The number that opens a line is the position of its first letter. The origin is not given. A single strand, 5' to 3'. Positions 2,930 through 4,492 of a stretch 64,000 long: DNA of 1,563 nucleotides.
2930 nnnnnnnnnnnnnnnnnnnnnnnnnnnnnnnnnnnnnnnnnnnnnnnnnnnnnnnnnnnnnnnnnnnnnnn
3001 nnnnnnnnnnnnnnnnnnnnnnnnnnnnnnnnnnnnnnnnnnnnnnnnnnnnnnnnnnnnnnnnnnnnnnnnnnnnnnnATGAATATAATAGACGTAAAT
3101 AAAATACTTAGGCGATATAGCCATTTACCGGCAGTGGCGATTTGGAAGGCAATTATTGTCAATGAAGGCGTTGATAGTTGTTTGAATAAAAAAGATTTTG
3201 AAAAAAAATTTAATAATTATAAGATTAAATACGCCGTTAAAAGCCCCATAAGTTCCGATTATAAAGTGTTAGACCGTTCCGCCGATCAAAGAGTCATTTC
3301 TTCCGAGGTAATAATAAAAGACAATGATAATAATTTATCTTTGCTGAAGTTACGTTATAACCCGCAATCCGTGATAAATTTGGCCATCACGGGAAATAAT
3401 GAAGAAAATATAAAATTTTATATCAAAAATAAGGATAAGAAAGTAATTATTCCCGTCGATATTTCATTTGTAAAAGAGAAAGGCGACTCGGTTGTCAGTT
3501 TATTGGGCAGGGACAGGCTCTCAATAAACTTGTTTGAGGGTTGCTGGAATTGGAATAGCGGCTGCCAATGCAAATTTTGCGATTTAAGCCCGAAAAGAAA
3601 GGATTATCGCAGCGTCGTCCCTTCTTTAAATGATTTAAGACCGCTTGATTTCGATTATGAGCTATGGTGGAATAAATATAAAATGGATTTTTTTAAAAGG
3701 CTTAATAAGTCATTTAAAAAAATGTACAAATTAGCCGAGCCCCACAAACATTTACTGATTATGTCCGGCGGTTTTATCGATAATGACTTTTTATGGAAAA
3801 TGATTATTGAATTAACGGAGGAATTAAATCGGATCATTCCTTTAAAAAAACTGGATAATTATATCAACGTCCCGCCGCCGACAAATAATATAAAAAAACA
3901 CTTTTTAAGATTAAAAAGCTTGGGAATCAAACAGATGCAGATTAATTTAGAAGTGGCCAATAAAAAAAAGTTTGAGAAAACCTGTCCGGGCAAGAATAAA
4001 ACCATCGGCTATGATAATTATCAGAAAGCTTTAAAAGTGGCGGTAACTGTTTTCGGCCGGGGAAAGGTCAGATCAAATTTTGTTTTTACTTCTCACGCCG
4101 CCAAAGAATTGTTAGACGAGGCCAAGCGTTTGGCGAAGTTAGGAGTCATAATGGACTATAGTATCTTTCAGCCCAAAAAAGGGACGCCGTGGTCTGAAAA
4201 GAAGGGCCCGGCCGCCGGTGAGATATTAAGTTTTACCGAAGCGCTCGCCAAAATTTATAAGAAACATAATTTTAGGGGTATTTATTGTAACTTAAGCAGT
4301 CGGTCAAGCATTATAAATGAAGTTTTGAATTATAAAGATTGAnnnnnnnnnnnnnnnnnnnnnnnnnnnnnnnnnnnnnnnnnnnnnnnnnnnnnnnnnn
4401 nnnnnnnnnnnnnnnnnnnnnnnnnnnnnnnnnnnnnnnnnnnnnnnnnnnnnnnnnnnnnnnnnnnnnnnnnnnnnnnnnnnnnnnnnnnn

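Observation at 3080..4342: Radical-SAM-like protein with a non-canonical Cx6CxCx2C cluster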

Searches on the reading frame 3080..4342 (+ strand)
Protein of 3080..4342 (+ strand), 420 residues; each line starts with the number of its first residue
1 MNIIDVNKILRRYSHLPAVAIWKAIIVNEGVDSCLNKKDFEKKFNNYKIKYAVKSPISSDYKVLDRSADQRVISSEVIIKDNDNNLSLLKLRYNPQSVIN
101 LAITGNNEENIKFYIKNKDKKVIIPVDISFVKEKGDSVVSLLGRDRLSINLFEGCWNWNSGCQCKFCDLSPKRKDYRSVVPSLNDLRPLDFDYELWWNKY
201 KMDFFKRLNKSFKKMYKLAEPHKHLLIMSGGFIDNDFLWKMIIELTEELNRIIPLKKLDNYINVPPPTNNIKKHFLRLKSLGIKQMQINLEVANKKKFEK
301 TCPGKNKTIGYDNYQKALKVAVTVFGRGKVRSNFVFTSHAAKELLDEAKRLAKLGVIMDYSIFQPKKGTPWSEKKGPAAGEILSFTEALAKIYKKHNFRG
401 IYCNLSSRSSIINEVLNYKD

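Call 3: search_protein_families(library=pfam, proteins=[window:3080-4342:+], max_evalue=1)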
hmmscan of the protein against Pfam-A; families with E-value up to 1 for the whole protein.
window:3080-4342:+ (420 aa): 2 families
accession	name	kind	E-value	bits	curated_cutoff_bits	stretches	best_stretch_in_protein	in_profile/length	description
PF04055.27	Radical_SAM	-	0.0085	16.7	29.5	1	164-320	11-135/166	Radical SAM superfamily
PF24966.2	Ig_TR130_2nd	-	0.55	11.3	23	0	96-136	39-80/95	TR130 second Ig-like domain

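Call 4: search_protein_families(library=ncbifam, proteins=[window:3080-4342:+], max_evalue=1)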
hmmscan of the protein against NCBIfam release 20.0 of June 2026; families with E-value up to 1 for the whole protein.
window:3080-4342:+ (420 aa): 4 families
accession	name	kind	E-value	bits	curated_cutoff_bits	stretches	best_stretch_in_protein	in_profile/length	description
NF045502.1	variant_rSAM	domain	5.7e-40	137.4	125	1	89-395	65-357/357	radical SAM protein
TIGR04043.1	rSAM_MSMEG_0568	hypoth_equivalog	1.5e-15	57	303.7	1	266-400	202-334/354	MSMEG_0568 family radical SAM protein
NF053743.1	LipS2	equivalog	0.00012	21.6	270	1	272-378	116-217/292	LipS2 family lipoyl synthase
TIGR03975.1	rSAM_ocin_1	subfamily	0.081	11.4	281.85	1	153-180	268-294/606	RiPP maturation radical SAM C-methyltransferase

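Call 5: search_protein_families(library=padloc, proteins=[window:3080-4342:+], max_evalue=1)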
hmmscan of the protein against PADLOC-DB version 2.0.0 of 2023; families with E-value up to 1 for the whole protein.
window:3080-4342:+ (420 aa): 0 families

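Call 6: search_solved_structures(query=window:3080-4342:+, max_evalue=10, show_alignments=2)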
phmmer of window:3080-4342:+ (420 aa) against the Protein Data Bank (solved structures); distinct sequences matched with E-value up to 10: 0.

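Call 7: find_homologous_proteins(query=window:3080-4339:+, max_evalue=0.001)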
Query window:3080-4339:+ (420 aa): 147 proteins with E <= 0.001 among 8000 candidates; the best 120 are listed.
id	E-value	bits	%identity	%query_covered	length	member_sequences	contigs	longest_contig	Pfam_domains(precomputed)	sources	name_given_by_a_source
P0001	1.4e-279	945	100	100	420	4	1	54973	-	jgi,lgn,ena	-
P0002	8.4e-201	685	69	99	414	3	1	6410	-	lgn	-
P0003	2.2e-198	677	70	99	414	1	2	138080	-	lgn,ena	-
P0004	1.3e-195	668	70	100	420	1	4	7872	-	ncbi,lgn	-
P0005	1.6e-187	642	65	99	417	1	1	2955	-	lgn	-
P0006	2.6e-179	614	62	100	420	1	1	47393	-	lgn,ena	-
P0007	4.6e-166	571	60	100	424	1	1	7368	-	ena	-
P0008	4.1e-159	548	58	100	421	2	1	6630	-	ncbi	-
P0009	2.6e-154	532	58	96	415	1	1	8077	-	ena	-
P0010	3.1e-136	473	52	99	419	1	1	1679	-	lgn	-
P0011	3.6e-133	463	51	98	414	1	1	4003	-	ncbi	-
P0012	1.3e-130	454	51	99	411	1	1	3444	-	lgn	-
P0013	5.7e-95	337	41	96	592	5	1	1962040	PF00293.35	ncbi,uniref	ncbi:radical SAM protein [Lacrimispora sp. AGF001]|uniref:radical SAM protein n=1 Tax=Lacrimispora s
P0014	5.2e-88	314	41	98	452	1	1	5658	-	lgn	-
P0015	9.6e-88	313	38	97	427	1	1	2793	-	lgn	-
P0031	8.6e-82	293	40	98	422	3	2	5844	PF04055.28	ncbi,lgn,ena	-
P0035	8.4e-81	290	40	97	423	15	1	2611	PF04055.28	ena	-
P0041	1.1e-79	286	40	97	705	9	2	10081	PF13603.13,PF00293.35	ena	-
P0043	2.1e-79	285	39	98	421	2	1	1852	PF04055.28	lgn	-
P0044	2.5e-79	285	37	96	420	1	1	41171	-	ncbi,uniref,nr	ncbi:hypothetical protein ABD76_09400 [Paenibacillus dendritiformis]|uniref:radical SAM protein n=1 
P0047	1.0e-78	283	40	88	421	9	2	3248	PF04055.28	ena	-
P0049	1.6e-78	282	40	90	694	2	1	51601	PF13603.13,PF00293.35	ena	-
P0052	5.6e-78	281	41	88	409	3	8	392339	-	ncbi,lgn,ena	-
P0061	4.2e-77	278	41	86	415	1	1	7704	PF04055.28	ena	-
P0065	6.2e-77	277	42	89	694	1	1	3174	PF13603.13,PF00293.35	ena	-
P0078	4.2e-76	275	40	89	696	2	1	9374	PF13603.13,PF00293.35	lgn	-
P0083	1.6e-75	273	40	89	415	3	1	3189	PF04055.28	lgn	-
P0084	2.3e-75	272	41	85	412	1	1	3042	PF04055.28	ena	-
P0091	1.3e-74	270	41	88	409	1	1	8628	PF04055.28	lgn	-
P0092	2.4e-74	269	40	88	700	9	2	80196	PF13603.13,PF00293.35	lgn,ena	-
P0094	4.1e-74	268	39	90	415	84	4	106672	PF04055.28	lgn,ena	-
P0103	5.0e-72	261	40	86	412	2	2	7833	PF04055.28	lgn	-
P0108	2.0e-71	259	40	89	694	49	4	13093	PF13603.13,PF00293.35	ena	-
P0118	1.3e-68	250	36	97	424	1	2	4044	PF04055.28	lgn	-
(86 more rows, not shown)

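Call 15: find_encoding_contigs(protein=P0003, flank=8000, max_places=3)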
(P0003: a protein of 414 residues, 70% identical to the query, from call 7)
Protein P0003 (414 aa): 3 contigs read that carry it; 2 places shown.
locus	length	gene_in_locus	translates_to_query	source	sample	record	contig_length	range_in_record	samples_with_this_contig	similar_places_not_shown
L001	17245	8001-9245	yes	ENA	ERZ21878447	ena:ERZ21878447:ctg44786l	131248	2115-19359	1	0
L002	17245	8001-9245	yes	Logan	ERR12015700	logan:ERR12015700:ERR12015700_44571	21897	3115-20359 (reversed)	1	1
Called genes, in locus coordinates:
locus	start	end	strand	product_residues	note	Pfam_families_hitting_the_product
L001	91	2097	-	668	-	PF07690:MFS_1 (weak)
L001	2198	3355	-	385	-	-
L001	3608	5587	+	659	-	PF04760:IF2_N, PF03308:MeaB (faint), PF00009:GTP_EFTU, PF01926:MMR_HSR1, PF02421:FeoB_N (faint), PF03144:GTP_EFTU_D2 (faint), PF22042:EF-G_D2, PF11987:IF-2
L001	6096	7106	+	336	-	PF01368:DHH, PF02272:DHHA1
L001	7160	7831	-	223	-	PF01746:tRNA_m1G_MT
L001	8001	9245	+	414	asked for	-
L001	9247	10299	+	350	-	-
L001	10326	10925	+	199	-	PF01928:CYTH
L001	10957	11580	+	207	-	-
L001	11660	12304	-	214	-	PF01272:GreA_GreB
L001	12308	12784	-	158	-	-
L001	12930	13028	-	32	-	-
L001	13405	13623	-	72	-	-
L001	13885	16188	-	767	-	PF01138:RNase_PH, PF03725:RNase_PH_C, PF01138:RNase_PH, PF00013:KH_1, PF00575:S1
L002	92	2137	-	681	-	PF07690:MFS_1 (weak)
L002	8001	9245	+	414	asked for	-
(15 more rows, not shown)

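Call 16: find_encoding_contigs(protein=P0013, flank=8000, max_places=2)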
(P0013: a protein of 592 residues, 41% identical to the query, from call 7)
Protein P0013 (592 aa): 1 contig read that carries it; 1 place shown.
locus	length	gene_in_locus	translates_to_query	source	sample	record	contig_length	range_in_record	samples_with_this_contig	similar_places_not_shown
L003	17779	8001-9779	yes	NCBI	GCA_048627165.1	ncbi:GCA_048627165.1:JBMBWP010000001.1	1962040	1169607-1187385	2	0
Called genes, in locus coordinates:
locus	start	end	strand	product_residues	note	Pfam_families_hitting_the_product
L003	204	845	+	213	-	-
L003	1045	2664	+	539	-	PF00239:Resolvase, PF07508:Recombinase, PF13408:Zn_ribbon_recom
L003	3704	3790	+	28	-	PF20612:SHOCT_2 (weak)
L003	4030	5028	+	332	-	-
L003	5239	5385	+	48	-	PF21368:AI2M-like_HNH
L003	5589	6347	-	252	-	PF12844:HTH_19 (weak), PF13560:HTH_31 (weak), PF01381:HTH_3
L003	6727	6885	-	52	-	-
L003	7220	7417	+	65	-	-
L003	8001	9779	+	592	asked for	PF00293:NUDIX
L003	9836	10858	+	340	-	-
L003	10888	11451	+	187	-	PF01928:CYTH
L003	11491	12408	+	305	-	PF00303:Thymidylat_synt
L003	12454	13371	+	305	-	PF01636:APH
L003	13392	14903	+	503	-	PF00561:Abhydrolase_1 (faint), PF12146:Hydrolase_4 (faint)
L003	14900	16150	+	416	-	PF13641:Glyco_tranf_2_3 (weak), PF13632:Glyco_trans_2_3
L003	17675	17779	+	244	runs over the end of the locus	PF00106:adh_short, PF00456:Transketolase_N, PF01370:Epimerase, PF08659:KR, PF13561:adh_short_C2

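Call 17: find_encoding_contigs(protein=P0052, flank=8000, max_places=2)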
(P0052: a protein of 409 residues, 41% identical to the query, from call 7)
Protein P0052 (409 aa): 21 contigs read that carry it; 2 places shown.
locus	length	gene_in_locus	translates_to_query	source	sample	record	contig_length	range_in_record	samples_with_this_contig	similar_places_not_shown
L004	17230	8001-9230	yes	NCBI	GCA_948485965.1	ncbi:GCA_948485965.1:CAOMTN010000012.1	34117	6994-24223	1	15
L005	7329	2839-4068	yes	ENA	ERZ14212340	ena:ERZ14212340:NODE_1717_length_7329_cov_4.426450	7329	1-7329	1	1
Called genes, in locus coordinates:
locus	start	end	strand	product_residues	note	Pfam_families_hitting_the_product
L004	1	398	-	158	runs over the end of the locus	PF18936:DUF5684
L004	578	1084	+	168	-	PF01257:2Fe-2S_thioredx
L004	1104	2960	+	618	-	PF01257:2Fe-2S_thioredx, PF01512:Complex1_51K, PF10589:NADH_4Fe-4S, PF00037:Fer4, PF12838:Fer4_7, PF13187:Fer4_9, PF13237:Fer4_10, PF00037:Fer4, +5 more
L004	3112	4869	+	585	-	PF13510:Fer2_4, PF10588:NADH-G_4Fe-4S_3, PF13237:Fer4_10 (faint), PF22117:Fer4_Nqo3, PF12838:Fer4_7 (weak), PF00037:Fer4 (weak), PF02906:Fe_hyd_lg_C, PF02256:Fe_hyd_SSU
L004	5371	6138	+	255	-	PF00126:HTH_1, PF03466:LysR_substrate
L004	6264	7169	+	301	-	PF04055:Radical_SAM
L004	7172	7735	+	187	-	PF01928:CYTH (weak)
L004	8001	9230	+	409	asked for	-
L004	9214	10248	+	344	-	-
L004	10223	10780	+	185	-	PF01928:CYTH (weak)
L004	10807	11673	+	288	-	PF13603:tRNA-synt_1_2, PF00293:NUDIX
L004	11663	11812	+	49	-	PF13189:Cytidylate_kin2 (weak), PF02224:Cytidylate_kin, PF13238:AAA_18 (weak), PF13207:AAA_17 (weak)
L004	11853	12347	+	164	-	PF02224:Cytidylate_kin, PF13189:Cytidylate_kin2 (weak)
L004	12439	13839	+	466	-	PF21799:MurD-like_N, PF08245:Mur_ligase_M, PF02875:Mur_ligase_C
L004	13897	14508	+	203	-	-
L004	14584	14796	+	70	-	-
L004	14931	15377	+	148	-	PF00571:CBS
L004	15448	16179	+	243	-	PF01594:AI-2E_transport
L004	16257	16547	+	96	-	PF01594:AI-2E_transport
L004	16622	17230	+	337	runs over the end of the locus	-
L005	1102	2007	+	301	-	PF04055:Radical_SAM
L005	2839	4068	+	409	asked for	-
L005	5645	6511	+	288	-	PF13603:tRNA-synt_1_2, PF00293:NUDIX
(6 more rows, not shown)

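Call 18: find_encoding_contigs(protein=P0092, flank=8000, max_places=2)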
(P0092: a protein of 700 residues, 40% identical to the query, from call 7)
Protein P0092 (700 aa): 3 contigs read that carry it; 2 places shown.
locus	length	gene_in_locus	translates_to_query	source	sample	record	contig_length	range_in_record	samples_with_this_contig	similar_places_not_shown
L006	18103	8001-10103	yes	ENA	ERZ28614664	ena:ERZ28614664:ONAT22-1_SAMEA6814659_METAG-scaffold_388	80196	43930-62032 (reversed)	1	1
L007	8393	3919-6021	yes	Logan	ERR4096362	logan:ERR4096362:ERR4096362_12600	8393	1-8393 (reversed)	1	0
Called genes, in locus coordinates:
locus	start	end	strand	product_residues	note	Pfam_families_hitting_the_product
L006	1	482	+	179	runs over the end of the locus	PF11188:DUF2975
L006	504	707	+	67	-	PF13443:HTH_26, PF01381:HTH_3, PF12844:HTH_19 (weak)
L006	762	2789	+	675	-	PF13687:DUF4153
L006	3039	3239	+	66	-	PF01969:Ni_insertion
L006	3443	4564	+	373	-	-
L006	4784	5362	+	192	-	PF00625:Guanylate_kin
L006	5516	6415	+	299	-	PF00126:HTH_1, PF03466:LysR_substrate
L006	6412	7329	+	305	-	PF04055:Radical_SAM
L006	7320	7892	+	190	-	PF01928:CYTH (weak)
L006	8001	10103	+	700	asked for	PF13603:tRNA-synt_1_2 (faint), PF00293:NUDIX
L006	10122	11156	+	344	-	-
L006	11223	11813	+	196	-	PF01928:CYTH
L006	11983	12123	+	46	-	-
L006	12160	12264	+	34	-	-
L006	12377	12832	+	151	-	PF03193:RsgA_GTPase (faint), PF00005:ABC_tran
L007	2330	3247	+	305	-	PF04055:Radical_SAM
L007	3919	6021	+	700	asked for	PF13603:tRNA-synt_1_2 (faint), PF00293:NUDIX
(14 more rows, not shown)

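Call 22: search_protein_families(library=phrogs, proteins=[window:3080-4342:+], max_evalue=0.1)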
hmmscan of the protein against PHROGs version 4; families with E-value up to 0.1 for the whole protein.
window:3080-4342:+ (420 aa): 1 family
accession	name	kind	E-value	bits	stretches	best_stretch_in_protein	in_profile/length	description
phrog_30124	-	moron, auxiliary metabolic gene and host takeover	0.026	14.5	1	38-98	167-224/398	glycosyltransferase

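Call 23: predict_structure(alignment_id=A1)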
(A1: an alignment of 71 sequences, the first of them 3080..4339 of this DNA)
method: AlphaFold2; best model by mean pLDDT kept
length: 420 residues; sequences in the alignment: 71
mean_pLDDT: 94.8   pTM: 0.92
mean pLDDT of the five models: 94.8, 94.6, 94.4, 93.7, 93.6
residues with pLDDT >= 90: 379; 70-90: 34; 50-70: 6; < 50: 1
segments of 3 or more residues with pLDDT < 50: none
pLDDT, mean of each block of 10 residues (from residue 1): 90 96 96 94 91 94 95 96 95 94 74 89 94 94 95 97 92 92 97 98 98 97 96 97 99 98 97 99 98 97 97 98 98 97 98 98 92 95 98 97 88 86
secondary structure, 60 per line:
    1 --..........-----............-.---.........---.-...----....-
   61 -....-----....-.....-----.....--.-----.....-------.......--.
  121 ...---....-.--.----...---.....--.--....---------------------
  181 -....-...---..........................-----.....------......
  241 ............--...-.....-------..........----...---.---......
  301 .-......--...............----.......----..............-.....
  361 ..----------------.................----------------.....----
elements in order: H3-12 H18-29 H37-43 E49-51 E56-59 E62-65 E71-74 E76-80 E86-90 E99-103 E111-117 E120-123 E127-130 E140-142 E146-150 H156-159 H193-218 E224-228 H235-252 E259-263 H271-280 E285-287 H295-301 H303-308 H311-325 E330-336 H341-354 E356-362 H379-395 H412-416

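Call 26: fold_search(model_id=the predicted structure, library=pdb)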
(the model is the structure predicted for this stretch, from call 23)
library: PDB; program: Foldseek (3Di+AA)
matches with E <= 10: 1301; with E <= 0.001: 25
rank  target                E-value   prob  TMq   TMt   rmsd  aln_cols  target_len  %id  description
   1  8vdw_A                3.2e-06  1.00  0.39  0.49   4.7       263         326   17  X-Ray Crystal Structure of the biotin synthase from V. parvula (released 2024-01-24)
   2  5exi                  5.8e-06  1.00  0.39  0.56   4.7       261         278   12  Crystal structure of M. tuberculosis lipoyl synthase at 2.28 A resolution (released 2016-08-10)
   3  6y1x_A                9.2e-06  1.00  0.41  0.64   4.2       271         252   15  X-ray structure of the radical SAM protein NifB, a key nitrogenase maturating enzyme (released 2020-06-17)
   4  9ccb                  9.8e-06  1.00  0.36  0.37   9.7       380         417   13  X-ray crystal structure of methyl-coenzyme M reductase glutamine methylase (MgmA) from Methanothermobacter marburgensis  (released 2025-01-01)
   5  8vcw                  1.5e-05  1.00  0.37  0.45   8.4       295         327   15  X-Ray Crystal Structure of the biotin synthase from B. obeum (released 2024-01-24)
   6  5exj                  1.8e-05  1.00  0.38  0.54   5.0       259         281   12  Crystal structure of M. tuberculosis lipoyl synthase at 1.64 A resolution (released 2016-08-10)
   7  5few                  2.8e-05  1.00  0.39  0.47   4.5       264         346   15  HydE from T. maritima in complex with S-adenosyl-L-cysteine (final product) (released 2016-04-06)
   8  8qmk                  5.1e-05  1.00  0.38  0.44   5.9       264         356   15  Enzymatically-produced complex-B bound TmHydE structure (released 2023-11-22)
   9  3t7v                  6.8e-05  1.00  0.40  0.48   7.5       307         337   12  Crystal structure of methylornithine synthase (PylB) (released 2011-11-30)
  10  8tsk_A                7.2e-05  1.00  0.33  0.46   6.3       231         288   12  Structure of human LIAS in the presence of 5'-deoxyadenosine and octanoyl-modified peptide (released 2025-06-11)
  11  5exk_E                1.1e-04  1.00  0.38  0.51   5.1       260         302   12  Crystal structure of M. tuberculosis lipoyl synthase with 6-thiooctanoyl peptide intermediate (released 2016-08-10)
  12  7vob                  1.2e-04  1.00  0.35  0.44   4.9       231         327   16  The crystal structure of a Radical SAM Enzyme BlsE involved in the Biosynthesis of Blasticidin S (released 2022-05-04)
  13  8v0j_B                1.9e-04  1.00  0.41  0.55   5.8       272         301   14  Structure of the complex between Human LIAS and H-protein in the presence of s-adenosyl-l-methionine (released 2025-08-20)
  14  4rtb                  1.9e-04  1.00  0.41  0.40   4.3       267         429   15  X-ray structure of the FeFe-hydrogenase maturase HydG from Carboxydothermus hydrogenoformans (released 2015-01-28)
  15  3rfa_A                1.9e-04  1.00  0.34  0.42  11.3       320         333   14  X-ray structure of RlmN from Escherichia coli in complex with S-adenosylmethionine (released 2011-05-11)
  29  6q2p_B                1.5e-03  1.00  0.39  0.53   4.8       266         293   10  Crystal structure of mouse viperin bound to cytidine triphosphate and S-adenosylhomocysteine (released 2020-01-22)
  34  6q2p_A                2.9e-03  1.00  0.39  0.53   4.7       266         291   10  Crystal structure of mouse viperin bound to cytidine triphosphate and S-adenosylhomocysteine (released 2020-01-22)
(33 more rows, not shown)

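Call 27: find_encoding_contigs(protein=P0044, flank=8000, max_places=2)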
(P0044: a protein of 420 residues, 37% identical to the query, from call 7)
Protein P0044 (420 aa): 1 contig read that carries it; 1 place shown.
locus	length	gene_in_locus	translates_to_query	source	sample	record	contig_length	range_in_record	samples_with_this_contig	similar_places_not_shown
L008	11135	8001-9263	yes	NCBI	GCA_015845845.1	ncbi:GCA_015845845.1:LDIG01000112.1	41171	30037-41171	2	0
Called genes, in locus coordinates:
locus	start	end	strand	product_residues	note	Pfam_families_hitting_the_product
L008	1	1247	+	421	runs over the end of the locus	PF00364:Biotin_lipoyl, PF02817:E3_binding, PF00198:2-oxoacid_dh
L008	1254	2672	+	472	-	PF00890:FAD_binding_2 (weak), PF01134:GIDA, PF01494:FAD_binding_3 (faint), PF03486:HI0933_like (faint), PF07992:Pyr_redox_2, PF12831:FAD_oxidored (weak), PF00070:Pyr_redox, PF02852:Pyr_redox_dim, +1 more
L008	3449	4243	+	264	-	PF02517:Rce1-like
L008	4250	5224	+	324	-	PF00005:ABC_tran, PF13304:AAA_21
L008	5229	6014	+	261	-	PF01061:ABC2_membrane, PF12679:ABC2_membrane_2 (weak), PF12698:ABC2_membrane_3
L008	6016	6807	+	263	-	PF01061:ABC2_membrane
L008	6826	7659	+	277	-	-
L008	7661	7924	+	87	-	PF05402:PqqD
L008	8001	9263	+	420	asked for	-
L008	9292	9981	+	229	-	PF02223:Thymidylate_kin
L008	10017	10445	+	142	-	-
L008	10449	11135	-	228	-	PF01610:DDE_Tnp_ISL3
